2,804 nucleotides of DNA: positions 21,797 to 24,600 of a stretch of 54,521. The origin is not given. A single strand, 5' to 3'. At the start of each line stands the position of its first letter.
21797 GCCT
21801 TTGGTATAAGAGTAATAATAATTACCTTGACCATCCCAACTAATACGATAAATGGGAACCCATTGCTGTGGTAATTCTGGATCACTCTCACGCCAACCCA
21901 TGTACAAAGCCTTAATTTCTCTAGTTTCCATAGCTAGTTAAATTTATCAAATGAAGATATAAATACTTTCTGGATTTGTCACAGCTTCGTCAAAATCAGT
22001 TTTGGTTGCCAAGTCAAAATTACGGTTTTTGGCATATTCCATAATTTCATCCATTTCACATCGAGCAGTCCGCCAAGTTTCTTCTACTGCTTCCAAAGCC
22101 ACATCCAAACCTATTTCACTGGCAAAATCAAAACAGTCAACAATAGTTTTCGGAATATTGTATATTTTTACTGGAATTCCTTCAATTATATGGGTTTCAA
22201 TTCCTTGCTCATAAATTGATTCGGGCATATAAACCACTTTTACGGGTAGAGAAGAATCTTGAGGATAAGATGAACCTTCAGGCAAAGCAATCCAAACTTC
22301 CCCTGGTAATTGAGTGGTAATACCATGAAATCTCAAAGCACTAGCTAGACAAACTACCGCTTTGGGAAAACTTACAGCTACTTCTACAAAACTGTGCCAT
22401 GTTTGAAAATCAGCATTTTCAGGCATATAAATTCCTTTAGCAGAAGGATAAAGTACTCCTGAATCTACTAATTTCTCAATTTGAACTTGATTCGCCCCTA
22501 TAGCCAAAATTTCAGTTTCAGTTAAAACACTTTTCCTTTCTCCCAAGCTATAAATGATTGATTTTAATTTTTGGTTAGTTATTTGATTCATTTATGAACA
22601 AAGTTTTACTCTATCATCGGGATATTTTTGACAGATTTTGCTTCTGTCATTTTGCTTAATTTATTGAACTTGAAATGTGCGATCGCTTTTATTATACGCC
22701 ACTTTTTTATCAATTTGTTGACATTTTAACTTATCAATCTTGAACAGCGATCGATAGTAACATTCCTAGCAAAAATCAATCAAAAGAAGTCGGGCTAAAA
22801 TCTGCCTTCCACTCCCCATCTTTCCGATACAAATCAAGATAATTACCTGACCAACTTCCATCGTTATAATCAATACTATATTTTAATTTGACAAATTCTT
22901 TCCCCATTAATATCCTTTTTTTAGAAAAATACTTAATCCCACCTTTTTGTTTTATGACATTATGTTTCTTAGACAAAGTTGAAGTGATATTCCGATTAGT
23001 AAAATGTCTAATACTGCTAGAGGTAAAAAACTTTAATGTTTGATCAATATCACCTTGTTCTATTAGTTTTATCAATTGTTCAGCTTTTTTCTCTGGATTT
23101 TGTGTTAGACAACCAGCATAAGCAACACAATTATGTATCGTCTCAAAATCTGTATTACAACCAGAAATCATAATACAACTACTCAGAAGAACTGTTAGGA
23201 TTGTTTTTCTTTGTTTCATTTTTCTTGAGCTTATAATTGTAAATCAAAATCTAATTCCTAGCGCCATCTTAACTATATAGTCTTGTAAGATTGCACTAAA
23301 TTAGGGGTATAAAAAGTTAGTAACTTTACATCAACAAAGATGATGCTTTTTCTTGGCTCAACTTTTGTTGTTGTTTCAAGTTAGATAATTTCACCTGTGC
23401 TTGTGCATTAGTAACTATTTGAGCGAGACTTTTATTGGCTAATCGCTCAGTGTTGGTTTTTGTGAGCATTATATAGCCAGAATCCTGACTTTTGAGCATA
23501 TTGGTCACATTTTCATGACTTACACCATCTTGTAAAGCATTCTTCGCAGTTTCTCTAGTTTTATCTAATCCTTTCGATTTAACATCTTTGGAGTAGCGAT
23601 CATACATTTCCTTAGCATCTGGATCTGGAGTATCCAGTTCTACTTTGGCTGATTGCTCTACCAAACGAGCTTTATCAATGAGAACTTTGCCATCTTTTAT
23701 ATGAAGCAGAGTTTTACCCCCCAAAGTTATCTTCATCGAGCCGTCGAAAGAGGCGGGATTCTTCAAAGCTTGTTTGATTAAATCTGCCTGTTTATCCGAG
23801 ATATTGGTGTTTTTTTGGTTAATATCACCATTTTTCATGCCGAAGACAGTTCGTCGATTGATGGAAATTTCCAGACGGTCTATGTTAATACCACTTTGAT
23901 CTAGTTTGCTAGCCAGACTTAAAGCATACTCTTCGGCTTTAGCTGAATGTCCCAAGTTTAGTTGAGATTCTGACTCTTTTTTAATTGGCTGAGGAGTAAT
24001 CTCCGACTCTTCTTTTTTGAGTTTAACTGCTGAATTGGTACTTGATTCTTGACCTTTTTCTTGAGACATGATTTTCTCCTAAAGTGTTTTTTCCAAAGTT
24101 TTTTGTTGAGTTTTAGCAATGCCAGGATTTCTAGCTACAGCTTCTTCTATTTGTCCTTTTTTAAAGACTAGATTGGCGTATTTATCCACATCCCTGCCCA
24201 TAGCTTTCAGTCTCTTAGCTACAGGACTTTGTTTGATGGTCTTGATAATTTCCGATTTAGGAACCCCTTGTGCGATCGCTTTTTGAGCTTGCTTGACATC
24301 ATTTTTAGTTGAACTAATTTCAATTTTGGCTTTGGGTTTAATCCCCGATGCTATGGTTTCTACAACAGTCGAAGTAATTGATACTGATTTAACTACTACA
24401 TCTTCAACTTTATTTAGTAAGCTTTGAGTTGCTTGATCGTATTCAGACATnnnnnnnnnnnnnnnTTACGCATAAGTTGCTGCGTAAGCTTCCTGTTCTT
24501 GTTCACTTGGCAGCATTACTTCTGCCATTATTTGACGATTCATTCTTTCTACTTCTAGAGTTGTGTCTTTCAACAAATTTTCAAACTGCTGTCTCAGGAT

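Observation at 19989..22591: AbiEi-like regulator + HipS-like/HIRAN-type protein + N-terminally truncated HipA-like kinase: a possible new tripartite toxin-antitoxin or defence module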

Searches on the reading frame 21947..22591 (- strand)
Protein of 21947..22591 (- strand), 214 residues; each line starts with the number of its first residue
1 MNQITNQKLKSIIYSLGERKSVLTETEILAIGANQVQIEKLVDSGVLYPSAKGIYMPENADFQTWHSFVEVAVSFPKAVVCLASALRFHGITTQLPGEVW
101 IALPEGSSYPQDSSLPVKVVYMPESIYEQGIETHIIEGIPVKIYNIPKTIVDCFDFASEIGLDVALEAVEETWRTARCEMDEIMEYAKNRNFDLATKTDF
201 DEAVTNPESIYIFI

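Call 3: search_protein_families(library=pfam, proteins=[window:21947-22591:-], max_evalue=1)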
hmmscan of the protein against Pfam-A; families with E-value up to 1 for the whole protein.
window:21947-22591:- (214 aa): 2 families
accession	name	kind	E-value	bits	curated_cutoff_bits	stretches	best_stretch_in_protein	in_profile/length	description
PF02437.24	Ski_Sno_DHD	-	0.27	11.4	24.5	1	2-64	42-102/109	SKI/SNO/DAC Dachshund homology domain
PF13338.12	AbiEi_4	-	0.3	11.7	25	1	19-56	10-47/49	Transcriptional regulator, AbiEi antitoxin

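Call 4: search_protein_families(library=ncbifam, proteins=[window:21947-22591:-], max_evalue=1)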
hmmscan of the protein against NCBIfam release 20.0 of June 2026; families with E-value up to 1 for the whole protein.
window:21947-22591:- (214 aa): 0 families

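Call 5: search_protein_families(library=padloc, proteins=[window:21947-22591:-], max_evalue=1)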
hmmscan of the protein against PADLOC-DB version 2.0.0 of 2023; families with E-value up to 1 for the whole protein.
window:21947-22591:- (214 aa): 26 families (the best 25 are shown)
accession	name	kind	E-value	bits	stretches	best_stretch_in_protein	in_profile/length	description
PDLC02265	AbiEi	-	1.1e-59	199.5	1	11-190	5-184/198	AbiEi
PDLC02283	AbiEi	-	4.2e-55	184.6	1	10-190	7-187/201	AbiEi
PDLC02225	AbiEi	-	3.7e-46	155.4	1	11-191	8-182/198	AbiEi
PDLC02275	AbiEi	-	5e-26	89.9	1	15-193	5-175/184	AbiEi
PDLC02239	AbiEi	-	1.1e-23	81.9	1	21-189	10-179/195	AbiEi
PDLC02245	AbiEi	-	7.6e-23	79.2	1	17-193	7-183/194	AbiEi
PDLC02254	AbiEi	-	1.2e-21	75.3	1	12-195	8-189/197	AbiEi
PDLC02248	AbiEi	-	4.1e-21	73.6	1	18-192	13-186/198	AbiEi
PDLC02263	AbiEi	-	7.1e-19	66.6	1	10-188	51-229/244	AbiEi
PDLC02238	AbiEi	-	1.6e-17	61.9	1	23-188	3-163/180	AbiEi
PDLC02267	AbiEi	-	2.1e-15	54.9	1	37-193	40-188/252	AbiEi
PDLC02228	AbiEi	-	1.4e-08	32.3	1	24-184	42-189/216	AbiEi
PDLC02249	AbiEi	-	1.5e-08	32.7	1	18-192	14-178/184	AbiEi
PDLC02253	AbiEi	-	2.6e-08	32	1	18-109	13-101/112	AbiEi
PDLC02256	AbiEi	-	1.5e-05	23.1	1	18-177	12-159/174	AbiEi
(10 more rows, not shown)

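Call 99: find_related_loci(query=A8, collection=genome_contigs, flank=3500)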
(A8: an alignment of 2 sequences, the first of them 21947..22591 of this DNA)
Query A8 (214 aa) in genome_contigs; peptide patterns used: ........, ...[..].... (x = any residue, [..] = any of these).
118 stretches matched a pattern, but none encodes a relative of the query by tblastn (E <= 1e-3).

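Call 101: search_dna_similar(query=window:21947-22591:-, collection=plasmids, mode=protein, max_rows=25, max_evalue=1e-10)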
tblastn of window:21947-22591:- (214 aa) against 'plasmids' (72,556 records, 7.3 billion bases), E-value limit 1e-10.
Records with a match: 124; places in all: 131; records where one place covers at least 80% of the query: 67.
Best place of each record, by identity: <60% 124.
By first word of the organism name: Rhizobium 41; Bradyrhizobium 14; Sinorhizobium 13; Agrobacterium 8; Variovorax 4; Clostridium 4; Phyllobacterium 3; Gloeothece 2; Ralstonia 2; Salinibacter 2; and 24 more.
By predicted mobility (MOB-suite, as given by PLSDB): conjugative 61; non-mobilizable 47; mobilizable 16.
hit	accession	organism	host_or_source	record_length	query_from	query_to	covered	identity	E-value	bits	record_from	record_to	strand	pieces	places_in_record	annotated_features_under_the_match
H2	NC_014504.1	Gloeothece verrucosa PCC 7822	fresh water in rice field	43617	32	188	73%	45.9%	4e-44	164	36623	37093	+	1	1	type IV toxin-antitoxin system AbiEi family antitoxin ...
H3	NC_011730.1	Gloeothece citriformis PCC 7424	-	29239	38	188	71%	47.0%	1e-42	159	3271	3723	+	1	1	none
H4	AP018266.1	Scytonema sp. NIES-4073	-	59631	13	188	82%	40.3%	1e-41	156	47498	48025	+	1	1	hypothetical protein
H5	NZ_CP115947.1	Ralstonia solanacearum MolK2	Musa sp.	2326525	4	187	86%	38.0%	4e-36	140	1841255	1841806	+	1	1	record has no annotation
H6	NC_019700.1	Oscillatoria acuminata PCC 6304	-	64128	3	188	87%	37.4%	4e-41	155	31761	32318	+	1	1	type IV toxin-antitoxin system AbiEi family antitoxin ...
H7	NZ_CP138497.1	Variovorax boronicumulans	Legume root,PacBio whole genome assembly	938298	13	190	83%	39.1%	1e-35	139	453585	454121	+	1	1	AbiEi antitoxin N-terminal domain-containing protein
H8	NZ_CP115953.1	Ralstonia solanacearum CFBP2957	Solanum lycopersicum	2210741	6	187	85%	37.9%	4e-36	140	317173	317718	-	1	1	none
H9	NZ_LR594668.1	Variovorax sp. SRS16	linuron-contaminated soil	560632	1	187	87%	36.9%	4e-34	135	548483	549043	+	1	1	AbiEi antitoxin N-terminal domain-containing protein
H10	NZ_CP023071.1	Sinorhizobium fredii CCBAU 83666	G.max,nodule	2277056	1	189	88%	36.0%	3e-34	135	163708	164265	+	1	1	record has no annotation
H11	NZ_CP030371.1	Salinibacter ruber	-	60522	13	188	82%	38.6%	1e-33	134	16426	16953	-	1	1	type IV toxin-antitoxin system AbiEi family antitoxin ...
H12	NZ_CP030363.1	Salinibacter ruber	-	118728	13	188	82%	38.6%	1e-33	134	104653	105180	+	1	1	type IV toxin-antitoxin system AbiEi family antitoxin ...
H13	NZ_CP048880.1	Spartinivicinus ruber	pure culture,coastal sediment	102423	30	187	74%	42.8%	1e-33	134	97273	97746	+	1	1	type IV toxin-antitoxin system AbiEi family antitoxin ...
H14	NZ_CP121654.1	Rhizobium sp. CB3171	Calliandra calothyrsus,cell culture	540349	1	189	88%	35.5%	3e-29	120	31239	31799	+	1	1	type IV toxin-antitoxin system AbiEi family antitoxin ...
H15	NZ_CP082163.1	Bradyrhizobium sp. 195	Acmispon strigosus,cell culture,root ...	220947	1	189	88%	35.5%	6e-27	114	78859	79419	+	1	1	type IV toxin-antitoxin system AbiEi family antitoxin ...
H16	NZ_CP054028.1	Rhizobium hidalgonense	Pisum sativum l. (pea),Pure culture,Pea ...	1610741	20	189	79%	39.2%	1e-35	139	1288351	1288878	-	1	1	record has no annotation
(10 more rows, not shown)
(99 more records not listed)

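Call 102: get_annotated_region(hit=H2, flank=2500)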
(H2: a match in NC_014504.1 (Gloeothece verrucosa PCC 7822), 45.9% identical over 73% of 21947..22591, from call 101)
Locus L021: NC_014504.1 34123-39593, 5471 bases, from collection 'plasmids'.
description: Gloeothece verrucosa PCC 7822 plasmid Cy782205, complete sequence
organism: Gloeothece verrucosa PCC 7822 (NCBI taxid 497965)
taxonomy: Bacteria; Cyanobacteriota; Cyanophyceae; Chroococcales; Aphanothecaceae; Gloeothece; Gloeothece verrucosa; Gloeothece verrucosa PCC 7822
host: -; source: fresh water in rice field; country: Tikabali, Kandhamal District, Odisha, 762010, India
typing (MOB-suite, as given by PLSDB): mobilizable; replicon rep_cluster_1603; relaxase MOBF
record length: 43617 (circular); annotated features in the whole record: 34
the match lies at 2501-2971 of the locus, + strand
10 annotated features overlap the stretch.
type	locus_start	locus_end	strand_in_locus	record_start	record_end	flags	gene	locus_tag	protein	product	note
CDS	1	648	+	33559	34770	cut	-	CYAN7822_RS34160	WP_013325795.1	RNA-guided endonuclease TnpB family protein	-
CDS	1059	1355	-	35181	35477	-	-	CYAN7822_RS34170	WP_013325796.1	hypothetical protein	-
CDS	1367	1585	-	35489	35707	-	-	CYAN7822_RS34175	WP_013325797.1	hypothetical protein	-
CDS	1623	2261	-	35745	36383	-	-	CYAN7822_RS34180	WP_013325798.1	Uma2 family endonuclease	-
CDS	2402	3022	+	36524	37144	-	-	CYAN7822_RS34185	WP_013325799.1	type IV toxin-antitoxin system AbiEi family antitoxin domain-containing protein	-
CDS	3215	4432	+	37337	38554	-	-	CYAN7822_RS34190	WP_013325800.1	RNA-guided endonuclease TnpB family protein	-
CDS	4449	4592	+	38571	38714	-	-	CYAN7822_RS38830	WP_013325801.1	hypothetical protein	-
CDS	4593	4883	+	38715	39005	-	-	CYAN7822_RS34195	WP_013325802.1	hypothetical protein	-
CDS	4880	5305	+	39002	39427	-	-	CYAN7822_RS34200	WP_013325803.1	PIN domain-containing protein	-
CDS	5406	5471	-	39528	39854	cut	-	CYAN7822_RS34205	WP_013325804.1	hypothetical protein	-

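Call 103: get_annotated_region(hit=H4, flank=2500)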
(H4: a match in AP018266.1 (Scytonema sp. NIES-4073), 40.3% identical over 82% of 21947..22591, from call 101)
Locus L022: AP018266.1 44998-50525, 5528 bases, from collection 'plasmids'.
description: Scytonema sp. NIES-4073 plasmid plasmid3 DNA, complete genome
organism: Scytonema sp. NIES-4073 (NCBI taxid 2005464)
taxonomy: Bacteria; Cyanobacteriota; Cyanophyceae; Nostocales; Scytonemataceae; Scytonema; Scytonema sp. NIES-4073
host: -; source: -; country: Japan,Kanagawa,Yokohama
typing (MOB-suite, as given by PLSDB): non-mobilizable; replicon rep_cluster_776
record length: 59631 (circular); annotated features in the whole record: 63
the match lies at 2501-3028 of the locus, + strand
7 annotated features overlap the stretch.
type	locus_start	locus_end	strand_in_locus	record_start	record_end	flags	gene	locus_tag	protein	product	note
CDS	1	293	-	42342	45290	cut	-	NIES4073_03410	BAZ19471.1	transposase Tn3 family protein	-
CDS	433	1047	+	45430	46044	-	-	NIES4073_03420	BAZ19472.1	resolvase domain protein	-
CDS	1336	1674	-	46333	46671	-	-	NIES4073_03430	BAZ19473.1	hypothetical protein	-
CDS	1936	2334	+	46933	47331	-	-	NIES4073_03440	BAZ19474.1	hypothetical protein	-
CDS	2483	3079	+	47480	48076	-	-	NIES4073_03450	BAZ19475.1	hypothetical protein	-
CDS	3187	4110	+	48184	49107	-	-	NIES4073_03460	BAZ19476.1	hypothetical protein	-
CDS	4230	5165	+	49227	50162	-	-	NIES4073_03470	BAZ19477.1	hypothetical protein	-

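Call 104: get_annotated_region(hit=H6, flank=2500)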
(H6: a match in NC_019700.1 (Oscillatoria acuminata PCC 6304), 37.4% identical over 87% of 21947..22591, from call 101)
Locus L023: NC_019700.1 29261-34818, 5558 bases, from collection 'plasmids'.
description: Oscillatoria acuminata PCC 6304 plasmid pOSCIL6304.01, complete sequence
organism: Oscillatoria acuminata PCC 6304 (NCBI taxid 56110)
taxonomy: Bacteria; Cyanobacteriota; Cyanophyceae; Oscillatoriales; Oscillatoriaceae; Oscillatoria; Oscillatoria acuminata; Oscillatoria acuminata PCC 6304
host: -; source: -; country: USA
typing (MOB-suite, as given by PLSDB): non-mobilizable
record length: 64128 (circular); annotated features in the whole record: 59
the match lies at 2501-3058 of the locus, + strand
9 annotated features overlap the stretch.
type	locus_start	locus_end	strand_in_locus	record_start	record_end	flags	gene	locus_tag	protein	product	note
CDS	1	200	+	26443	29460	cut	-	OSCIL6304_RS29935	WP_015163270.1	DUF5906 domain-containing protein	-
CDS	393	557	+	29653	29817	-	-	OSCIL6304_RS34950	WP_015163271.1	hypothetical protein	-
CDS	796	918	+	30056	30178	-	-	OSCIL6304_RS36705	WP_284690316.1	hypothetical protein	-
CDS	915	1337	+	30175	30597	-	-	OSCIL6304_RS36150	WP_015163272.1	hypothetical protein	-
CDS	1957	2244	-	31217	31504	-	-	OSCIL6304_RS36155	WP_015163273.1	hypothetical protein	-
CDS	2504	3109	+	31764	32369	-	-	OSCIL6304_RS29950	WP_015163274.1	type IV toxin-antitoxin system AbiEi family antitoxin domain-containing protein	-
CDS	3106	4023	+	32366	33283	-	-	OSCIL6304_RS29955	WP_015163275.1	nucleotidyl transferase AbiEii/AbiGii toxin family protein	-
CDS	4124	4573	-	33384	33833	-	-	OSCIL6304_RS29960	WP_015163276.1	hypothetical protein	-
CDS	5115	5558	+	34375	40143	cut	-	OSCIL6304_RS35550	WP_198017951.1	CHAT domain-containing protein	-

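Call 107: search_protein_families(library=padloc, proteins=[L022:3187-4110:+, L022:4230-5165:+, L022:2483-3079:+], max_evalue=0.001)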
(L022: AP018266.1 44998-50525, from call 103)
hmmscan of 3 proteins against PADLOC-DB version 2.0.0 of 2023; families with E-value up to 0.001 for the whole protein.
L022:3187-4110:+ (307 aa): 18 families
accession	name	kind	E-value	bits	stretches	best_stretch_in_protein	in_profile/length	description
PDLC02312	AbiEii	-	6.4e-115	381.3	1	3-303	2-296/299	AbiEii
PDLC02288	AbiEii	-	6.5e-99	328.5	1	7-288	8-275/294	AbiEii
PDLC02291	AbiEii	-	3.8e-40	136.1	1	3-298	9-276/310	AbiEii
PDLC02319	AbiEii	-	1.7e-36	124.2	1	39-285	5-236/241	AbiEii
PDLC02326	AbiEii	-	2.9e-31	106.2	1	11-134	5-125/133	AbiEii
PDLC02320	AbiEii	-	9.2e-21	72.4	1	144-275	1-133/147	AbiEii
PDLC02314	AbiEii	-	5.7e-19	66.5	1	3-238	3-234/290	AbiEii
PDLC02310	AbiEii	-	4e-18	63.8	1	33-213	22-198/265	AbiEii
PDLC02304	AbiEii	-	1.5e-14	52.5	1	20-229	10-210/260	AbiEii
PDLC02311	AbiEii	-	7e-11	40.4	1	14-298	4-274/283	AbiEii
PDLC02300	AbiEii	-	2.1e-10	38.5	1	33-259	21-233/259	AbiEii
PDLC02309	AbiEii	-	6e-08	30.3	1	33-226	75-268/410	AbiEii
PDLC02329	AbiEii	-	6.1e-08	30.3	1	5-236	9-238/294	AbiEii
PDLC02306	AbiEii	-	1.1e-07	29.7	0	140-215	143-213/280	AbiEii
PDLC02301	AbiEii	-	7.7e-07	27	1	40-280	51-284/291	AbiEii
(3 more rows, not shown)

L022:4230-5165:+ (311 aa): 0 families

L022:2483-3079:+ (198 aa): 34 families (the best 25 are shown)
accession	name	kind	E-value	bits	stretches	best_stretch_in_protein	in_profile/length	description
PDLC02265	AbiEi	-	1.1e-91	304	1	2-197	2-197/198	AbiEi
PDLC02283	AbiEi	-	4.2e-88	292.3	1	2-197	5-200/201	AbiEi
PDLC02225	AbiEi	-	3.5e-66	220.7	1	1-197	4-194/198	AbiEi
PDLC02275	AbiEi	-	2.4e-37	126.7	1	10-197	6-183/184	AbiEi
PDLC02239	AbiEi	-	8.2e-36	121.5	1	18-197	13-193/195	AbiEi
PDLC02263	AbiEi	-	1.1e-35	121.7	1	5-197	51-244/244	AbiEi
PDLC02245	AbiEi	-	1.2e-30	104.6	1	10-197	6-193/194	AbiEi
PDLC02254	AbiEi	-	3.1e-28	96.8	1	15-194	16-192/197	AbiEi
PDLC02248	AbiEi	-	5.6e-23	79.7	1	10-193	11-193/198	AbiEi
PDLC02267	AbiEi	-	4.5e-21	73.4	1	28-191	37-192/252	AbiEi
PDLC02228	AbiEi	-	4.1e-18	63.5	1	13-177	37-188/216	AbiEi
PDLC02249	AbiEi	-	1.1e-15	55.9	1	12-182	14-174/184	AbiEi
PDLC02276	AbiEi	-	5.7e-12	43.7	1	16-149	23-158/270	AbiEi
PDLC02238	AbiEi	-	1e-11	43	1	31-165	17-145/180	AbiEi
PDLC02241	AbiEi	-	6.8e-11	40.3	1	12-188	8-186/199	AbiEi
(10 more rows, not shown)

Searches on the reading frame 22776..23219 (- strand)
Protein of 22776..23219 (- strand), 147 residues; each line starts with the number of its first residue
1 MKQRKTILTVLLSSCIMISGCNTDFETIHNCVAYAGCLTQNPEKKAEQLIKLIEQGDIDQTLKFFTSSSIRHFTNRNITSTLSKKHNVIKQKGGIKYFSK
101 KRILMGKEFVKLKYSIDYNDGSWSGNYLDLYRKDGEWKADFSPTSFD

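Call 21: search_protein_families(library=padloc, proteins=[window:22776-23219:-], max_evalue=0.01)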
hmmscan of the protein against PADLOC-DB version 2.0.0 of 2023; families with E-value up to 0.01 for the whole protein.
window:22776-23219:- (147 aa): 0 families

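Call 111: search_protein_families(library=pfam, proteins=[window:22776-23219:-], max_evalue=0.1)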
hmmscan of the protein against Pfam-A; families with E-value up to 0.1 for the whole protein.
window:22776-23219:- (147 aa): 1 family
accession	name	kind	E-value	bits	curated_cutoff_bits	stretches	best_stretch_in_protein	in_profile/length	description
PF12870.14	DUF4878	-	0.048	14.4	24.1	1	36-138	2-110/112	Domain of unknown function (DUF4878)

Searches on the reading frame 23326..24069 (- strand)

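Call 21: search_protein_families(library=padloc, proteins=[window:23326-24069:-], max_evalue=0.01)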
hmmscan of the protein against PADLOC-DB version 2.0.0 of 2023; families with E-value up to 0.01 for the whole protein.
window:23326-24069:- (247 aa): 0 families

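Call 111: search_protein_families(library=pfam, proteins=[window:23326-24069:-], max_evalue=0.1)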
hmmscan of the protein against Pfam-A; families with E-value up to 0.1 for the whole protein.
window:23326-24069:- (247 aa): 1 family
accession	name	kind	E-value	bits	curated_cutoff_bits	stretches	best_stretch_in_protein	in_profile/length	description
PF18466.6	GluRS_N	-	0.046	14.6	26.7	0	105-122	24-41/55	Glutamate--tRNA ligase N-terminal domain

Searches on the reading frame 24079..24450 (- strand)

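Call 111: search_protein_families(library=pfam, proteins=[window:24079-24450:-], max_evalue=0.1)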
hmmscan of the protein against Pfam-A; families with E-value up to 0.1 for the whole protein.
window:24079-24450:- (123 aa): 3 families
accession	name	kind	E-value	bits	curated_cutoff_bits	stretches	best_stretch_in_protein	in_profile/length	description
PF11101.13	DUF2884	-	0.04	14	30.6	1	2-66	52-116/228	Protein of unknown function (DUF2884)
PF22448.1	RepB_primase_C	-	0.058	13.7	26.1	0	49-92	5-47/54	RepB DNA-primase C-terminal helical domain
PF05298.16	Bombinin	-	0.081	13.1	21.4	1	20-90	25-93/141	Bombinin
